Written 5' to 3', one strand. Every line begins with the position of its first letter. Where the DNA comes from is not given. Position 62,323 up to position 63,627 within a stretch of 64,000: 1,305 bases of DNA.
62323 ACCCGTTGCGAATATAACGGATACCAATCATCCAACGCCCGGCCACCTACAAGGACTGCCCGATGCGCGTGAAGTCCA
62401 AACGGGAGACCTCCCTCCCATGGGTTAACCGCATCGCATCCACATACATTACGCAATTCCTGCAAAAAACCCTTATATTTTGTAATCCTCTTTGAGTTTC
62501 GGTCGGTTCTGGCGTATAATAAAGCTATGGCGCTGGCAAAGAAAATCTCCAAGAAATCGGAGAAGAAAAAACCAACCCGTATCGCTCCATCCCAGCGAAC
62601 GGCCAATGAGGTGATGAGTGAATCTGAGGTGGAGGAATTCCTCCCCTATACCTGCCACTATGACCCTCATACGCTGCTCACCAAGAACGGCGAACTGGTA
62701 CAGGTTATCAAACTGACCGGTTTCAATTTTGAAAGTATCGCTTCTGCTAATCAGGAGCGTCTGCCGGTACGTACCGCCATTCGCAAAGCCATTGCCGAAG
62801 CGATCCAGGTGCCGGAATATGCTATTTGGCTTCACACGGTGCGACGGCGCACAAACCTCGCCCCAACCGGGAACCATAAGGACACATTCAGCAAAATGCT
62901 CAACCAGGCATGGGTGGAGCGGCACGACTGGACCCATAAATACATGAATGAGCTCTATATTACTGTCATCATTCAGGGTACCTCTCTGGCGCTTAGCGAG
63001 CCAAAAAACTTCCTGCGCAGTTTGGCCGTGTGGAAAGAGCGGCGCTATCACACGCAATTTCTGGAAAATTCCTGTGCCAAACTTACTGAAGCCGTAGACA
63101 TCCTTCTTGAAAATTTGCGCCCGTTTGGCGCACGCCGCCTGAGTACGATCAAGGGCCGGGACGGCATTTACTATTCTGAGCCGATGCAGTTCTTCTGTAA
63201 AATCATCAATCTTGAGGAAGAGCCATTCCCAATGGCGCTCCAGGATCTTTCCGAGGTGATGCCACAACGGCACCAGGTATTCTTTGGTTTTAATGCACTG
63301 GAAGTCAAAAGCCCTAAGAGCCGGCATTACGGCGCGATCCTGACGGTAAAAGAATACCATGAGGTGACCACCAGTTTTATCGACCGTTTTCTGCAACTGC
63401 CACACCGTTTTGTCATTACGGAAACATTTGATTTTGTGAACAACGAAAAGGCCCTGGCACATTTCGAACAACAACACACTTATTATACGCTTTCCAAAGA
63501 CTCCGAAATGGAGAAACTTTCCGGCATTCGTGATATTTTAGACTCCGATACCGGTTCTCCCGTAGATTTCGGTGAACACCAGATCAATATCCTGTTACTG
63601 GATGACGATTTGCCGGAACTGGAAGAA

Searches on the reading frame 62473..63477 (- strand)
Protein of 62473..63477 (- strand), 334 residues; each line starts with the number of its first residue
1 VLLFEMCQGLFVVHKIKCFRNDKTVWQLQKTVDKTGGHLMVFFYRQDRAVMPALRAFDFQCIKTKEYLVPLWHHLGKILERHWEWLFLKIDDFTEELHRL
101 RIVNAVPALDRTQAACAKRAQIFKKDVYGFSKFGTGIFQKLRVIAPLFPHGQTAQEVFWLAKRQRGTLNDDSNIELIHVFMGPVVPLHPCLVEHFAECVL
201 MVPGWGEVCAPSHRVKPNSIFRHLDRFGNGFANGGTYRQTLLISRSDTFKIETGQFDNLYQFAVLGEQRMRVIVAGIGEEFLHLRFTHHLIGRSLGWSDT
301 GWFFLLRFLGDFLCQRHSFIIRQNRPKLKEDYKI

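Call 22: search_protein_families(library=pfam, proteins=[window:62473-63477:-], max_evalue=0.00001)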
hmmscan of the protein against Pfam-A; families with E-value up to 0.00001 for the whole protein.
window:62473-63477:- (334 aa): 0 families

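Call 73: search_protein_families(library=pfam, proteins=[window:62473-63477:-], max_evalue=0.1)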
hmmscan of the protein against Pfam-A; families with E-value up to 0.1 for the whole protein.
window:62473-63477:- (334 aa): 1 family
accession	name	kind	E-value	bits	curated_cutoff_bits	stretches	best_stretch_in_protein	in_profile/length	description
PF21888.1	NFLD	-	0.0064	17.1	27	1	269-291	7-29/33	Ferredoxin-like NFLD domain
